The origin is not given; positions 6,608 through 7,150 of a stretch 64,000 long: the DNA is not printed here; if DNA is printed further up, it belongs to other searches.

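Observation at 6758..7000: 80-aa protein with Trp-rich C-terminal tail translationally coupled to the ligase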

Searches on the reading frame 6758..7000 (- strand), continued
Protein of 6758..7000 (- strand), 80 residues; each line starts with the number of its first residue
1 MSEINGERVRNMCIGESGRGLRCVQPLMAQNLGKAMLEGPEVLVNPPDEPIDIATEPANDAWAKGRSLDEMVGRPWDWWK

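Call 70: search_protein_families(library=pfam, proteins=[L068:511-1239:+], max_evalue=0.001)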
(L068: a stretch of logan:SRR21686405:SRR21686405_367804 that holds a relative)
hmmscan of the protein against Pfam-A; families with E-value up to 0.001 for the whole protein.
L068:511-1239:+ (243 aa): 2 families
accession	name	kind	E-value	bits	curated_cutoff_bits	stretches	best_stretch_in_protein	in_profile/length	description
PF01411.24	tRNA-synt_2c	-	2e-15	56.8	30.3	1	18-98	473-552/552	tRNA synthetases class II (A)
PF07973.19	tRNA_SAD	-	0.00021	21.7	24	1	197-221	2-27/44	Threonyl and Alanyl tRNA synthetase second additional domain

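Call 75: find_related_loci(query=A6, collection=metagenome_contigs, flank=2500)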
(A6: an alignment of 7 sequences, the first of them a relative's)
Query A6 (67 aa) in metagenome_contigs; peptide patterns used: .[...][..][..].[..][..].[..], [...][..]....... (x = any residue, [..] = any of these).
269 stretches matched a pattern; 1 encode a relative of the query (tblastn E <= 1e-3); 1 distinct loci.
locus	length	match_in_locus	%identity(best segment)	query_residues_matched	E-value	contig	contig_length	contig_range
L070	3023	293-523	42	1-67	1e-11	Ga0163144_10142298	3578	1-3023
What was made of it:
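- Tried and rejected: With a narrower alignment it gave only one locus, L070 (call 75).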

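Call 82: search_solved_structures(query=A3, max_evalue=10, show_alignments=2)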
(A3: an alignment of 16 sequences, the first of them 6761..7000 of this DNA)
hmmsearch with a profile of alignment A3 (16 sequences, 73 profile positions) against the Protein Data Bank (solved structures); distinct sequences matched with E-value up to 10: 0.

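Call 83: search_protein_families(library=padloc, proteins=[window:6761-7000:-, P0128], max_evalue=1)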
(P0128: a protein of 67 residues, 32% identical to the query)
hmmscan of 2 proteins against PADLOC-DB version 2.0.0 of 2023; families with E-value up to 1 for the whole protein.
window:6761-7000:- (80 aa): 0 families

P0128 (67 aa): 0 families

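Call 92: find_encoding_contigs(protein=P0136, flank=3000, max_places=2)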
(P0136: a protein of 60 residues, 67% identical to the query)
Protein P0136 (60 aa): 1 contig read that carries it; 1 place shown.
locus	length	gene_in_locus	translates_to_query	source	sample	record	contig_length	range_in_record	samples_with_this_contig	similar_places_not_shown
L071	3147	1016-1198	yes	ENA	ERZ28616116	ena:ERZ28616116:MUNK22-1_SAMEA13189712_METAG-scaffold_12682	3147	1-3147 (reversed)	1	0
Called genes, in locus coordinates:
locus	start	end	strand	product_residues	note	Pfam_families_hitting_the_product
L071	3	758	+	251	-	?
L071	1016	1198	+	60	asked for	-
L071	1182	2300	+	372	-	PF01409:tRNA-synt_2d, PF03147:FDX-ACB (weak)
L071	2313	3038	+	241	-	PF01411:tRNA-synt_2c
